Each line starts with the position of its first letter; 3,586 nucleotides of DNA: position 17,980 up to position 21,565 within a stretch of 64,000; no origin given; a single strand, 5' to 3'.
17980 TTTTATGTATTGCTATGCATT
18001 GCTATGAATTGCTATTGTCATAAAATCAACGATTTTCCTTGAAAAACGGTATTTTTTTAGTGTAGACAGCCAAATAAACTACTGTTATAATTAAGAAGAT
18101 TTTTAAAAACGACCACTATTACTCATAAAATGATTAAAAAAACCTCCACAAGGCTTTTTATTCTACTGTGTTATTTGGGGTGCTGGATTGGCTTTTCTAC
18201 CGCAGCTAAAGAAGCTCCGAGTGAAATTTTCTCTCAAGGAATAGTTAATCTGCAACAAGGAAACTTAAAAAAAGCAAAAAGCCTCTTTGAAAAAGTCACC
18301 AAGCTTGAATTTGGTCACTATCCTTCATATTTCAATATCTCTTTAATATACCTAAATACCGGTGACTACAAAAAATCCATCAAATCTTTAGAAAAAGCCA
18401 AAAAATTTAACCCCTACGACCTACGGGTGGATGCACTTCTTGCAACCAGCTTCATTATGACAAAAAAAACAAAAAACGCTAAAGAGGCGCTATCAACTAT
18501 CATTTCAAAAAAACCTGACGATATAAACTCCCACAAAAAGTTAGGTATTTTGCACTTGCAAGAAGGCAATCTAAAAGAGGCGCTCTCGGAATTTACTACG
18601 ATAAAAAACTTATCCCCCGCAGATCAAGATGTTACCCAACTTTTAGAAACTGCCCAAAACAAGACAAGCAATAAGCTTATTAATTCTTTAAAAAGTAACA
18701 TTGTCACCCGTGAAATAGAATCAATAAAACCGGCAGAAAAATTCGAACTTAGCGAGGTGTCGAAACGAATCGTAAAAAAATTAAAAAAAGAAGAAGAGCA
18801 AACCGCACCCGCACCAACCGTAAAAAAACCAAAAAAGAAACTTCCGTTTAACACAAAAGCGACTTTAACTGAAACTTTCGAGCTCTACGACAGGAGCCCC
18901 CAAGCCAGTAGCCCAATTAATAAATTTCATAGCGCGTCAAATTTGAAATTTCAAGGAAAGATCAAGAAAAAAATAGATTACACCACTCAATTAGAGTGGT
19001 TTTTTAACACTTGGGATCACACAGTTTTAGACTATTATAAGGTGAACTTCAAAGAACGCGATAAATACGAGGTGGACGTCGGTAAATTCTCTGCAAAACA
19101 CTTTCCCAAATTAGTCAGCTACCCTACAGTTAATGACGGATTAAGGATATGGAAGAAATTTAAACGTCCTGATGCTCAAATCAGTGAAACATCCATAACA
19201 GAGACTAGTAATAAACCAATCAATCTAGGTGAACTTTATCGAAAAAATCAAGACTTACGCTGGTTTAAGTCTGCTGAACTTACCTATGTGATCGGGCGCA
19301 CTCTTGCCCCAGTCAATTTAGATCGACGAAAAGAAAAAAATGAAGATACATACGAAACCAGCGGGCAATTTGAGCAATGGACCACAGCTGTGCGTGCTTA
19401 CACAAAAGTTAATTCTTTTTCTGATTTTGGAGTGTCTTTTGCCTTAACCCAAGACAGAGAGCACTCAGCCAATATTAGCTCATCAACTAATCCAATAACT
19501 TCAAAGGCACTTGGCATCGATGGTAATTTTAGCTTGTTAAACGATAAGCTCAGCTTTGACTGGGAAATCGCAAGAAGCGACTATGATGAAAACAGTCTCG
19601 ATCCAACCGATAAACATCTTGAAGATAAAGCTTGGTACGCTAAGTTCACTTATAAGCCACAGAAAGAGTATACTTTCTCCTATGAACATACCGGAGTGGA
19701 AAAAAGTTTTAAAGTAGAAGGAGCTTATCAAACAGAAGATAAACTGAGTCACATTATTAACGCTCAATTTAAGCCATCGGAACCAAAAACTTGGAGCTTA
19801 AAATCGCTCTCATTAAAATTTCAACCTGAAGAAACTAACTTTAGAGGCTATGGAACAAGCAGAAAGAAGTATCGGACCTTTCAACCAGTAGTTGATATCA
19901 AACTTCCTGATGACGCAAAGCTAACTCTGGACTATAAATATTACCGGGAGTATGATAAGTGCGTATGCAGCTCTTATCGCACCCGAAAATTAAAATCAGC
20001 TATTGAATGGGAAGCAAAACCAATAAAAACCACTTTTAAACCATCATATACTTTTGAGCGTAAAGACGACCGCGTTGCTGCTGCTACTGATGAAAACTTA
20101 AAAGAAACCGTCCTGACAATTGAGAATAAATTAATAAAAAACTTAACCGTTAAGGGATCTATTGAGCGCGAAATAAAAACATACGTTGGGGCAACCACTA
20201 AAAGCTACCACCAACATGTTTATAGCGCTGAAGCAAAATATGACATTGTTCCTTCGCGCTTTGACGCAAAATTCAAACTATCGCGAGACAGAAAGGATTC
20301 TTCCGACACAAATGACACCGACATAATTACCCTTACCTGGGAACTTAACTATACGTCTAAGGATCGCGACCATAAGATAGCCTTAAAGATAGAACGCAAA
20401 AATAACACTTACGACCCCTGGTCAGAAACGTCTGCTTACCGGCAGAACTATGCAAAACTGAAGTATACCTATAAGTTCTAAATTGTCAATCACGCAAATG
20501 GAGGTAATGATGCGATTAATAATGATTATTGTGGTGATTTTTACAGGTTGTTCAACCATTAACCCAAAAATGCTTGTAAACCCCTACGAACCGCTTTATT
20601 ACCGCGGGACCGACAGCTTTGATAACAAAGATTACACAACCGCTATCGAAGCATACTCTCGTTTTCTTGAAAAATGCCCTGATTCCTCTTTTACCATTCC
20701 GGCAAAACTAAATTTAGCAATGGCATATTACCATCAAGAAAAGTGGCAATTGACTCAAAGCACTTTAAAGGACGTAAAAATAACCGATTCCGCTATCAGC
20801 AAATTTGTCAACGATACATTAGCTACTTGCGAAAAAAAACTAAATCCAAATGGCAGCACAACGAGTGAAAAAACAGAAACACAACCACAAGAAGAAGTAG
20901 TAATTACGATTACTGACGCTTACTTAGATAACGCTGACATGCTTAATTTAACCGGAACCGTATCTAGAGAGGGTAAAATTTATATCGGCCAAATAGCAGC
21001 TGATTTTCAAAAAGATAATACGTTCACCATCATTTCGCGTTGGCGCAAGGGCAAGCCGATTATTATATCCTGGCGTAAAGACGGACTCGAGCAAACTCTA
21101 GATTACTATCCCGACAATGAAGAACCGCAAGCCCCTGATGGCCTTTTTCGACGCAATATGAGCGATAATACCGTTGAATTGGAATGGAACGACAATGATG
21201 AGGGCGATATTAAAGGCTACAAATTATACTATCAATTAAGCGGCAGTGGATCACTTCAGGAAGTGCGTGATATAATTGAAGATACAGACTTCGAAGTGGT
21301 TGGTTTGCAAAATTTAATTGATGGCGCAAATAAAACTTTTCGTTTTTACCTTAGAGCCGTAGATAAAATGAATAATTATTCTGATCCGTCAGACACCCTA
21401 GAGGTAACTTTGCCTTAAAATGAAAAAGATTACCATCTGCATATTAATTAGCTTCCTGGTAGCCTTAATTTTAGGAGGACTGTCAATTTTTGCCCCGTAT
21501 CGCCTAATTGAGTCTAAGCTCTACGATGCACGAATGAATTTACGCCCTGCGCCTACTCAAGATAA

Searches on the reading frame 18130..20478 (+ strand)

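Call 10: search_protein_families(library=pfam, proteins=[window:18130-20478:+], max_evalue=0.01)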
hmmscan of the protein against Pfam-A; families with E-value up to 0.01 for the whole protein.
window:18130-20478:+ (783 aa): 13 families
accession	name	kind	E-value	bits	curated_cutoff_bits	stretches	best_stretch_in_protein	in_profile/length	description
PF07719.23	TPR_2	-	1.9e-13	49.9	27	1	66-96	3-33/34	Tetratricopeptide repeat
PF13181.12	TPR_8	-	7.1e-12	44.9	25.7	1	65-95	2-32/34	Tetratricopeptide repeat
PF14559.12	TPR_19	-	3.8e-10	40.4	25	2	41-105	2-66/68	Tetratricopeptide repeat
PF00515.34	TPR_1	-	9.6e-09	35.1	27.8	0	66-96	3-33/34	Tetratricopeptide repeat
PF23914.1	TPR_CcmH_CycH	-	5.1e-08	33.3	42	1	73-166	59-155/158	Cytochrome c-type biogenesis protein H TPR domain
PF13174.12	TPR_6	-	8.2e-07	29.7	26.3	0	67-92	3-28/33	Tetratricopeptide repeat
PF13424.12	TPR_12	-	5.1e-05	23.8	30.1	0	126-153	39-66/77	Tetratricopeptide repeat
PF13371.12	TPR_9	-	0.00011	22.6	35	0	119-173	16-70/73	Tetratricopeptide repeat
PF13432.12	TPR_16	-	0.00025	21.9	32.7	0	36-97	3-64/65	Tetratricopeptide repeat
PF13431.12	TPR_17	-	0.00064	20.2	24.4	0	52-84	1-33/34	Tetratricopeptide repeat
PF13428.12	TPR_14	-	0.0015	19.5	23.5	0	72-105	9-42/44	Tetratricopeptide repeat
PF12895.13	ANAPC3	-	0.0037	18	27.2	0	43-122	2-80/82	Anaphase-promoting complex, cyclosome, subunit 3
PF07219.19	HemY_N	-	0.0095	16.5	31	0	29-59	58-88/107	HemY protein N-terminus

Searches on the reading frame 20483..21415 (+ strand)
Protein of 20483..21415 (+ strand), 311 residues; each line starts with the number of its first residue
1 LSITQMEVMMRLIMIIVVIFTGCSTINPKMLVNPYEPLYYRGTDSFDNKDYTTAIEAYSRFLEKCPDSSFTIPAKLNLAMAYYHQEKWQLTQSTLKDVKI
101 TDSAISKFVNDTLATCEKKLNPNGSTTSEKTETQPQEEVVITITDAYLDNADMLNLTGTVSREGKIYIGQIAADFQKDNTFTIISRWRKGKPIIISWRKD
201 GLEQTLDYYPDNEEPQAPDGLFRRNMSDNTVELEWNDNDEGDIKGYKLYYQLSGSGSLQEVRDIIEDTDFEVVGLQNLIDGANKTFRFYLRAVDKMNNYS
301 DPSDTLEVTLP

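Call 10: search_protein_families(library=pfam, proteins=[window:20483-21415:+], max_evalue=0.01)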
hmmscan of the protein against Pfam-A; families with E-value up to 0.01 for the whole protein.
window:20483-21415:+ (311 aa): 7 families
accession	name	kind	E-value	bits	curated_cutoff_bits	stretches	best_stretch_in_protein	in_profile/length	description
PF07719.23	TPR_2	-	2.6e-05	24.4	27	1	36-67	2-33/34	Tetratricopeptide repeat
PF13174.12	TPR_6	-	5.9e-05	23.9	26.3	0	39-68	4-33/33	Tetratricopeptide repeat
PF25575.1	TPR_BSK1_C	-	0.00014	22.2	42.2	1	41-87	48-94/118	Serine/threonine-protein kinase BSK1-like, TPR repeats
PF00041.27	fn3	-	0.00031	21.3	25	1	218-306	3-81/84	Fibronectin type III domain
PF13525.12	YfiO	-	0.00041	20.6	25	1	37-94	7-64/203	Outer membrane lipoprotein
PF00515.34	TPR_1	-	0.00046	20.3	27.8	0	38-67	4-33/34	Tetratricopeptide repeat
PF13512.12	TPR_18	-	0.0041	17.7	21.9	1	37-96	12-71/145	Tetratricopeptide repeat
